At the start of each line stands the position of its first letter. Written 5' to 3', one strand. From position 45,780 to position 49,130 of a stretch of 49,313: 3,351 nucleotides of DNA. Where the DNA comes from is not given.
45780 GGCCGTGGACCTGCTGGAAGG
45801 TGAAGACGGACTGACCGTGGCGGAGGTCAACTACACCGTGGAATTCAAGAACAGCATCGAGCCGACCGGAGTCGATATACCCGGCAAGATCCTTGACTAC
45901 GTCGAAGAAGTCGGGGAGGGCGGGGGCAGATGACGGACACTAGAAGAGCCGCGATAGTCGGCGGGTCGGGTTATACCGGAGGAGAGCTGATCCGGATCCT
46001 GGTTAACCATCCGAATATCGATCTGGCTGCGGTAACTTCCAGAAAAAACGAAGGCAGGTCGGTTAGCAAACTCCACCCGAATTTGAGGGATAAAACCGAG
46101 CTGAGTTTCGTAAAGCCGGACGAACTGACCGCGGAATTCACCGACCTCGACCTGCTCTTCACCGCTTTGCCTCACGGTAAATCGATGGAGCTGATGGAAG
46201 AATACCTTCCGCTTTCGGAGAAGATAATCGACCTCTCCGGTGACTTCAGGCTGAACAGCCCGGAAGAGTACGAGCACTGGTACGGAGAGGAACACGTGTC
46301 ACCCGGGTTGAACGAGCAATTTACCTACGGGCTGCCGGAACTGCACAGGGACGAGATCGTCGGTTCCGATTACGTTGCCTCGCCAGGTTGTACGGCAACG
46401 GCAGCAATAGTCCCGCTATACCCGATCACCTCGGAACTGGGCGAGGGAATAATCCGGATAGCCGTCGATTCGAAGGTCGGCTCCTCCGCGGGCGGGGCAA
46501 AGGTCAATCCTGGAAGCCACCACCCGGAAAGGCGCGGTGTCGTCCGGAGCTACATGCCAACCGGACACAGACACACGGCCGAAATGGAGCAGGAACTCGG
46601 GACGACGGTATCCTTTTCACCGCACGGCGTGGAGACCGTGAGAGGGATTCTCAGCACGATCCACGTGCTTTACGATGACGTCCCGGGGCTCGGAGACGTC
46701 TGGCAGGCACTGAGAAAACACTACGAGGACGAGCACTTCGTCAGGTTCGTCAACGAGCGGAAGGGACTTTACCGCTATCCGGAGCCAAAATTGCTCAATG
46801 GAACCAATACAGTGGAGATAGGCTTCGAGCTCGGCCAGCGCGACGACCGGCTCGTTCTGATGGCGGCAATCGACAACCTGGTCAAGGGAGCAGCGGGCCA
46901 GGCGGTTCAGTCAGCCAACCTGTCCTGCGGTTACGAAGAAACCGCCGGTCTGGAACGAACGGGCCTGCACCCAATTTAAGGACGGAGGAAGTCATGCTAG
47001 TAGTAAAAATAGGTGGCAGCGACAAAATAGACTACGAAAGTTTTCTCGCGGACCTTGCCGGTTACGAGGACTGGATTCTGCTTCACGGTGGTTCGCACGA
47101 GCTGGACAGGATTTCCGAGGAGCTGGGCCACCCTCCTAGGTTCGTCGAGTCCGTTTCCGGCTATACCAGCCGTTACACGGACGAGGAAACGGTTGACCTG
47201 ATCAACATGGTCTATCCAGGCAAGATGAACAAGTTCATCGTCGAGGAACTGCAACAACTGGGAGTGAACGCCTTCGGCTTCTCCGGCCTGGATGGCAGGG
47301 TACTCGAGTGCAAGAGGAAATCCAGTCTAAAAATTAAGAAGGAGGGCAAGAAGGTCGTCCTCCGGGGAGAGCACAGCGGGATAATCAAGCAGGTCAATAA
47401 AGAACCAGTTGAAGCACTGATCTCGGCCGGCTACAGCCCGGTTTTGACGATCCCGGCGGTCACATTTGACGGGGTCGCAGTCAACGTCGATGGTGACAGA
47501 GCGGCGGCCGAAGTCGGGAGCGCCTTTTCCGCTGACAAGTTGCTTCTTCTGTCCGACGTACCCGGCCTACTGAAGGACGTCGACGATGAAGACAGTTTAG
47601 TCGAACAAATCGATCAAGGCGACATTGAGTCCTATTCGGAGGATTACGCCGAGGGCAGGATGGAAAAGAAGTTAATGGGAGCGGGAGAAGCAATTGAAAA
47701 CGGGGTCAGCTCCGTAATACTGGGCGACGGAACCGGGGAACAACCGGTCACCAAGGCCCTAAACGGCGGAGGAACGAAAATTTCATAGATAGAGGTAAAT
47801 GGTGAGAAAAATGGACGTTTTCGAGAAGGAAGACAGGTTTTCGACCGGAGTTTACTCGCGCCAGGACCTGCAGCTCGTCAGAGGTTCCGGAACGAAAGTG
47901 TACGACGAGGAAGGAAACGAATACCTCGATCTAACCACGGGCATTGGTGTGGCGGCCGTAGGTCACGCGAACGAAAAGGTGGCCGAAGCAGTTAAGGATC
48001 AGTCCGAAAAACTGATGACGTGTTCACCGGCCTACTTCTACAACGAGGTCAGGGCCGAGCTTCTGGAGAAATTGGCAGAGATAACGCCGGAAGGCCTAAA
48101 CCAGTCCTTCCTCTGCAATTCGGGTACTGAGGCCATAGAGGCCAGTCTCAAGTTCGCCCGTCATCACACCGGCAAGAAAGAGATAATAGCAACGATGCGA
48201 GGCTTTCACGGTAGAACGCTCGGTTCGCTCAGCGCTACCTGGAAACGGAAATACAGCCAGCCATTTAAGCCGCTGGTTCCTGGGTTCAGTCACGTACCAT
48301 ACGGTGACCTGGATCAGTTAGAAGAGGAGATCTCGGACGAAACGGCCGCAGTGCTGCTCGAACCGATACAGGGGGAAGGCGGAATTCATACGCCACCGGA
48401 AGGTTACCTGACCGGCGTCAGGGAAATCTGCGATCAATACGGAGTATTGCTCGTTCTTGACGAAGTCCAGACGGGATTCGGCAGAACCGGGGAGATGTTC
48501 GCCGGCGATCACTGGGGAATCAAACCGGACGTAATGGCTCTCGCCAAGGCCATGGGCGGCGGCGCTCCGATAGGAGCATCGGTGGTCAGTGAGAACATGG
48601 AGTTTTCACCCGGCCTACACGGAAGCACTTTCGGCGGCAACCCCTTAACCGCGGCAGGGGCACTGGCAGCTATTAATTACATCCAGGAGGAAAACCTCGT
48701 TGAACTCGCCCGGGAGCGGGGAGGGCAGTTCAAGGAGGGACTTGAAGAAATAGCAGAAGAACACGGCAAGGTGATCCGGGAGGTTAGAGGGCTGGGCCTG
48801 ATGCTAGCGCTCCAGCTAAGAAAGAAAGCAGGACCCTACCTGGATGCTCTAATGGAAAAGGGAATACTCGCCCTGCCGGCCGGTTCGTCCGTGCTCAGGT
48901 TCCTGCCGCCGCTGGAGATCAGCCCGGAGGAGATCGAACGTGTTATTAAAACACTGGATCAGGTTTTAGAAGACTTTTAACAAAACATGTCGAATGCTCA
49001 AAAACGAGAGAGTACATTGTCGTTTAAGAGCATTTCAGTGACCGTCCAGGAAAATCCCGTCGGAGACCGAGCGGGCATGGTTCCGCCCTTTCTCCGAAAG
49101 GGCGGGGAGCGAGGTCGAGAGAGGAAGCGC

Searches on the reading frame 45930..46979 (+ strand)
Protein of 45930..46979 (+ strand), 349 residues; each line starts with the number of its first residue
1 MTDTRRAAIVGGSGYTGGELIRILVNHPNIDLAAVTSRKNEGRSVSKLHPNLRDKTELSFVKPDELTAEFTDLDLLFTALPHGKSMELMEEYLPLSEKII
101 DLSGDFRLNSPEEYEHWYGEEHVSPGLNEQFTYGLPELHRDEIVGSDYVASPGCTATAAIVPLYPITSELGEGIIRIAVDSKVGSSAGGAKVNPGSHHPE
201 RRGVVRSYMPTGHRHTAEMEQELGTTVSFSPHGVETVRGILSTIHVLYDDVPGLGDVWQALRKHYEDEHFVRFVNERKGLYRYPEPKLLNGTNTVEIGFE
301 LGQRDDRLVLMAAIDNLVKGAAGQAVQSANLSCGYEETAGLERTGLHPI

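Call 77: search_protein_families(library=pfam, proteins=[window:45930-46979:+], max_evalue=0.00001)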
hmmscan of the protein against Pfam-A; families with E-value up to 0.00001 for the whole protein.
window:45930-46979:+ (349 aa): 3 families
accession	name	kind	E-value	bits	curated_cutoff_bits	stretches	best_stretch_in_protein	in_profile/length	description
PF22698.1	Semialdhyde_dhC_1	-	4e-38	131.3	27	1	154-316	1-165/165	Semialdehyde dehydrogenase, dimerisation domain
PF01118.30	Semialdhyde_dh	-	7.4e-29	101.1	26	1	6-144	1-119/121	Semialdehyde dehydrogenase, NAD binding domain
PF02774.23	Semialdhyde_dhC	-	4.7e-09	37.1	26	1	173-319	10-184/184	Semialdehyde dehydrogenase, dimerisation domain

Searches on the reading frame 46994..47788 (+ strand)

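Call 77: search_protein_families(library=pfam, proteins=[window:46994-47788:+], max_evalue=0.00001)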
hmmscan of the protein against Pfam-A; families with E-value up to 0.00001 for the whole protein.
window:46994-47788:+ (264 aa): 1 family
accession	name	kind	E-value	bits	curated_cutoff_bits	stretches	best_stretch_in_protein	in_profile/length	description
PF00696.33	AA_kinase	-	2e-30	106.7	24.9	1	2-243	3-232/234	Amino acid kinase family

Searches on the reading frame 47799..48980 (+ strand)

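Call 77: search_protein_families(library=pfam, proteins=[window:47799-48980:+], max_evalue=0.00001)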
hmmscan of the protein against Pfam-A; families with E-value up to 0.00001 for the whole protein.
window:47799-48980:+ (393 aa): 1 family
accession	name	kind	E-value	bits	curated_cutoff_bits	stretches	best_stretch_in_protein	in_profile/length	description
PF00202.27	Aminotran_3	-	5.2e-117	391.4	30.5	1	24-390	11-403/403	Aminotransferase class-III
